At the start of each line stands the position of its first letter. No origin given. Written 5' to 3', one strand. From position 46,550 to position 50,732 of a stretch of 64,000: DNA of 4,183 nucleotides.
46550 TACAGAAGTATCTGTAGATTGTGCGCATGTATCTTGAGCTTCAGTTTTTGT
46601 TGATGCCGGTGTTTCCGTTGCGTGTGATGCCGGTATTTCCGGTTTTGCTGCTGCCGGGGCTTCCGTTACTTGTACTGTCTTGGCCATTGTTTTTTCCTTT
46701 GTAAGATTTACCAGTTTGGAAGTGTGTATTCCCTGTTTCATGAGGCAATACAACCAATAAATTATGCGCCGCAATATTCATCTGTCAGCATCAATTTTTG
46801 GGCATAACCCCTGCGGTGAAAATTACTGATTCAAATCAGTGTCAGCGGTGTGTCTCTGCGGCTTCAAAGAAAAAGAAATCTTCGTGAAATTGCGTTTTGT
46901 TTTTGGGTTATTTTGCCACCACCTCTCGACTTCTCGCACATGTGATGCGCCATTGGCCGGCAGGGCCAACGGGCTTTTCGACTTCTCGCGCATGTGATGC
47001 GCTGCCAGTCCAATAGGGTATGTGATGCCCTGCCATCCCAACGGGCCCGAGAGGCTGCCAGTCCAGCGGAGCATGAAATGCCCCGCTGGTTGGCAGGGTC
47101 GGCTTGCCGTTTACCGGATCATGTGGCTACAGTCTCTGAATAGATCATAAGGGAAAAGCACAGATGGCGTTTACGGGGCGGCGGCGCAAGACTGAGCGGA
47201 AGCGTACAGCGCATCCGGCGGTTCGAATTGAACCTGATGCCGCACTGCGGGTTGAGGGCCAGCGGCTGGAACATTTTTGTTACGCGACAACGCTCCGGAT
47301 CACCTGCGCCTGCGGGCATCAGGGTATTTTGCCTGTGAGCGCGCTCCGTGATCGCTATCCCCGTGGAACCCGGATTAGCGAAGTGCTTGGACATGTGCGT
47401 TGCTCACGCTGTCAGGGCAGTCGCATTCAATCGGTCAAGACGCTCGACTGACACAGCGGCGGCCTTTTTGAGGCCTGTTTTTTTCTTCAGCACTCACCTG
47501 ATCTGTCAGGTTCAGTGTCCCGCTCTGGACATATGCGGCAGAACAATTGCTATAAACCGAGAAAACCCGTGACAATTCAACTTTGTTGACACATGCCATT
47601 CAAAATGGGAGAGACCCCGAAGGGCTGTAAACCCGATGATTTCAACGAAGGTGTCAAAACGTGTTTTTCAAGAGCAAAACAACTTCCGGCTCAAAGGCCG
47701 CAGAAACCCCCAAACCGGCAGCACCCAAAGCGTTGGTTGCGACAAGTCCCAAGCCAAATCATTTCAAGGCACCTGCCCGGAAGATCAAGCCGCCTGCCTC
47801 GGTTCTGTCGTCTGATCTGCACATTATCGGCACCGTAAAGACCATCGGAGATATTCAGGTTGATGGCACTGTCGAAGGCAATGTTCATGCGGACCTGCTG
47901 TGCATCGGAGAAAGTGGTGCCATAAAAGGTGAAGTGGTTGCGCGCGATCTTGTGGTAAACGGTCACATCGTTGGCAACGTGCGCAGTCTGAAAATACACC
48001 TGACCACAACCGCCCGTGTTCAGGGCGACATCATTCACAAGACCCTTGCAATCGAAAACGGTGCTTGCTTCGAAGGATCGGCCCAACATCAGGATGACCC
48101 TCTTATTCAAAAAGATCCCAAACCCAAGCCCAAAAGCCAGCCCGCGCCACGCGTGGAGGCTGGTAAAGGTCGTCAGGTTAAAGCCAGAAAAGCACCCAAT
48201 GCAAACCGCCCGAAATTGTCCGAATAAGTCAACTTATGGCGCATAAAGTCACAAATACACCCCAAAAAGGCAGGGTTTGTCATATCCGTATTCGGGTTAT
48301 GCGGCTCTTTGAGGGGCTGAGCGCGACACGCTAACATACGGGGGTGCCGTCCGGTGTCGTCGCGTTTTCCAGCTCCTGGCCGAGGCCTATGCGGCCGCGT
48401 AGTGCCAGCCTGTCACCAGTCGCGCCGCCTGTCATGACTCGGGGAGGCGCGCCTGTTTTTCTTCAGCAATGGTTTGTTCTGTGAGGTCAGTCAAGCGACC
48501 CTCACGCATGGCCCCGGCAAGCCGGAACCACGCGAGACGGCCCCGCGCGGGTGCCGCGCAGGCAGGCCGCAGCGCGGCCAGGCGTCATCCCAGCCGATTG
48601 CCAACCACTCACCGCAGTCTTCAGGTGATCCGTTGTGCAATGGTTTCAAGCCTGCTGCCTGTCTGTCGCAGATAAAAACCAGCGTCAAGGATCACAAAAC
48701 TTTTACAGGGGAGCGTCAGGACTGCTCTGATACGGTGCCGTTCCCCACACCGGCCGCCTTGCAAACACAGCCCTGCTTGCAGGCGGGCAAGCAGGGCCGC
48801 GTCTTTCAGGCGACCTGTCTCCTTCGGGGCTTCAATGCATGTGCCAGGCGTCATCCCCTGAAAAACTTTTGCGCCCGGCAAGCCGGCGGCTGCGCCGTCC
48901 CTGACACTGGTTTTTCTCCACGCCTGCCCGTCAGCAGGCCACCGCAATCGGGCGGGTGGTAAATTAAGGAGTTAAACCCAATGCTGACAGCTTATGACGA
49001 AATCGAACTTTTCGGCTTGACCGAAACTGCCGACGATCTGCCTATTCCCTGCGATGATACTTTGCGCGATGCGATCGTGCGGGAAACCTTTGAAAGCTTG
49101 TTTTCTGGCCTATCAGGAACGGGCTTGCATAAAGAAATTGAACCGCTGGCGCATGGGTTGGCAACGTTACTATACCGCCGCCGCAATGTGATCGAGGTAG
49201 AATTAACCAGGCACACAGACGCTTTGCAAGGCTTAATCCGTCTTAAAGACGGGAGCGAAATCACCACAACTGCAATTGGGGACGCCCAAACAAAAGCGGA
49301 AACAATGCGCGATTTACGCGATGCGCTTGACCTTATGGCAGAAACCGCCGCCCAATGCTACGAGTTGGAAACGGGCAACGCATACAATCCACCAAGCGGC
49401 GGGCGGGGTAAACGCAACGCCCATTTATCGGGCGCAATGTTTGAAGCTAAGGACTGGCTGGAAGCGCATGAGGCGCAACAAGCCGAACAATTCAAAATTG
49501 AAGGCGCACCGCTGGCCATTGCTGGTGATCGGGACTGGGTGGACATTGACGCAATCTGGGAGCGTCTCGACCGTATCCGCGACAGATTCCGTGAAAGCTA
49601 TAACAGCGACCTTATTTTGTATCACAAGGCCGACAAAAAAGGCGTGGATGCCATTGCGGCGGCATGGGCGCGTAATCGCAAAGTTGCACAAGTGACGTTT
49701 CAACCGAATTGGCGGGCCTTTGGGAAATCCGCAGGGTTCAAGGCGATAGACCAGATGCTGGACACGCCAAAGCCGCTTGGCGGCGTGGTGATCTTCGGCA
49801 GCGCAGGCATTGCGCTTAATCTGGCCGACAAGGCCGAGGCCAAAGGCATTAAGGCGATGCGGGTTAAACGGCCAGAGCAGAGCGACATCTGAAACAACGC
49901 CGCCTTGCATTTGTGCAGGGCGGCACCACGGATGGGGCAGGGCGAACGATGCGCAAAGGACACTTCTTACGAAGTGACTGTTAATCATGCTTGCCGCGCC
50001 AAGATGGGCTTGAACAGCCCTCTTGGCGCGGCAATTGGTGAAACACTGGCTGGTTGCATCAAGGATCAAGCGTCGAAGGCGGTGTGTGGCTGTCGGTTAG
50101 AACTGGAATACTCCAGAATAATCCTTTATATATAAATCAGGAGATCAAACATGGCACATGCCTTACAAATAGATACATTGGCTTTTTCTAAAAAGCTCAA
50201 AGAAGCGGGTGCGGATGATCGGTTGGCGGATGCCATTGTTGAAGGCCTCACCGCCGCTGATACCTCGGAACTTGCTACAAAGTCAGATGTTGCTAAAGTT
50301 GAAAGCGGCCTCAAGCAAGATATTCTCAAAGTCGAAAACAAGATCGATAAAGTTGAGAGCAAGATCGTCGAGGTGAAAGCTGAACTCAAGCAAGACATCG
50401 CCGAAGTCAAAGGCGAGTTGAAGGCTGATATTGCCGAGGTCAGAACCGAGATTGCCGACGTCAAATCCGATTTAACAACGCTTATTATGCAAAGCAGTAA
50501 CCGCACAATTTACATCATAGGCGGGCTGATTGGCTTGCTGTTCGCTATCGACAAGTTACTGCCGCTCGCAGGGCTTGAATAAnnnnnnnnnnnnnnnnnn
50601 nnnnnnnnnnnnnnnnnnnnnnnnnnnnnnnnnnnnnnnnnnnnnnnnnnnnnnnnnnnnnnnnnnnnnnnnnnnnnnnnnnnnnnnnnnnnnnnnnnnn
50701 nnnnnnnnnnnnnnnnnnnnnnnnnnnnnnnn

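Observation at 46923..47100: Mosaic family of ~33-nt palindromic units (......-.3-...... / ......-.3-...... cores) in arrays and singletons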

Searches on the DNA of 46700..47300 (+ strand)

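Call 76: search_rna_families(source=window, start=46700, end=47300, threshold=evalue, max_evalue=1)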
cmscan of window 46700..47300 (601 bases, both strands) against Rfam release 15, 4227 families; matches with E-value up to 1: 0.
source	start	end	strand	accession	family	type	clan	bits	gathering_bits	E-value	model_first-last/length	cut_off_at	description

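Call 80: search_dna_similar(query=window:46923-47100:+, collection=plasmids, mode=distant, max_evalue=0.01, max_rows=40)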
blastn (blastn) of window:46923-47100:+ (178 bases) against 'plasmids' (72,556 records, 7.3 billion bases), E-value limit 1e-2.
No match.

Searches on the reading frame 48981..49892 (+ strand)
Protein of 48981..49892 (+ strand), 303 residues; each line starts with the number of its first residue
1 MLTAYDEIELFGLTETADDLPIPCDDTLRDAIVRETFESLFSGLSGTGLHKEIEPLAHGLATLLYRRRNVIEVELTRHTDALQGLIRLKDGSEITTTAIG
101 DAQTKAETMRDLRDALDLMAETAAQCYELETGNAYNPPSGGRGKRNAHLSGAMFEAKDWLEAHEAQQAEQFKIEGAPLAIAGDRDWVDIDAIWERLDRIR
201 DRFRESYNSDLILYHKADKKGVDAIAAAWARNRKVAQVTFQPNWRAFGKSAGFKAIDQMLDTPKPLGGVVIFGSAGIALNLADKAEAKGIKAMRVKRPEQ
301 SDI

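Call 13: search_protein_families(library=pfam, proteins=[window:48981-49892:+], max_evalue=0.01)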
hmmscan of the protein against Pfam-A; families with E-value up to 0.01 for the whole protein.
window:48981-49892:+ (303 aa): 2 families
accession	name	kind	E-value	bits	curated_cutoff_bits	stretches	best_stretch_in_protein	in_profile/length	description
PF10686.14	YAcAr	-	3.2e-19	68.9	28.2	1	178-246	3-65/66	YspA, cpYpsA-related SLOG family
PF24430.1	DUF7553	-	0.0093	16.9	27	0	49-111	24-84/85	Family of unknown function (DUF7553)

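Call 17: find_encoding_contigs(protein=window:48981-49892:+, flank=10000, max_places=6)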
Protein window:48981-49892:+ (303 aa): 1 contig read that carries it; 1 place shown.
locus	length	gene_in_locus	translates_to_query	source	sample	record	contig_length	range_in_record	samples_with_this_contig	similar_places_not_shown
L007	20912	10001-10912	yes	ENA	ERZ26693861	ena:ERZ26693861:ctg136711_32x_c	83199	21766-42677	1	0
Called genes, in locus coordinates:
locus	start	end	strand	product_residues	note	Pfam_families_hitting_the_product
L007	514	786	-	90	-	-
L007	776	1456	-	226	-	PF01656:CbiA, PF07015:VirC1, PF09140:MipZ (faint), PF13614:AAA_31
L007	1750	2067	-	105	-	-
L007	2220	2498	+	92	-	-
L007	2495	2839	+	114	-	PF05016:ParE_toxin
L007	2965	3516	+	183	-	PF00239:Resolvase, PF02796:HTH_7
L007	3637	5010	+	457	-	PF13701:DDE_Tnp_1_4, PF01609:DDE_Tnp_1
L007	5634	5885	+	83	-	PF03693:ParD_antitoxin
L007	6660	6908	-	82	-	PF05406:WGR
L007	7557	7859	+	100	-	-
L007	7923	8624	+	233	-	PF18912:DZR_2 (faint)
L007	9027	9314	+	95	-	-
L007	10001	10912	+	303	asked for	PF10686:YAcAr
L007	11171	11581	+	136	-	PF07798:CCDC90-like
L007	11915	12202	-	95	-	PF00216:Bac_DNA_binding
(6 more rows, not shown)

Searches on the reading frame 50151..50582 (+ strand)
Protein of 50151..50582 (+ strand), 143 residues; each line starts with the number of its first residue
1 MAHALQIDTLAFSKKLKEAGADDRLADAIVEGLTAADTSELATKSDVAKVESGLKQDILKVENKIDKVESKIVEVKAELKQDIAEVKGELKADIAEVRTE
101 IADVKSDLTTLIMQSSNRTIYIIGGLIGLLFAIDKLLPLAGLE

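Call 37: search_protein_families(library=pfam, proteins=[window:50151-50582:+], max_evalue=0.001)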
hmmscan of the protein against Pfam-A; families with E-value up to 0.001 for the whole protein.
window:50151-50582:+ (143 aa): 4 families
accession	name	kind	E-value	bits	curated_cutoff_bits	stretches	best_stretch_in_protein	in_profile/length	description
PF07798.16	CCDC90-like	-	3.1e-07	30.8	33.5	0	52-118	68-134/175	Coiled-coil domain-containing protein 90-like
PF04513.17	Baculo_PEP_C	-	0.00035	21.1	38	1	47-117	29-103/140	Baculovirus polyhedron envelope protein, PEP, C terminus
PF07926.17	TPR_MLP1_2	-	0.00072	20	36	1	38-114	46-125/129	TPR/MLP1/MLP2-like protein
PF07889.17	DUF1664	-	0.00087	19.8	34.6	0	53-113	38-101/124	Protein of unknown function (DUF1664)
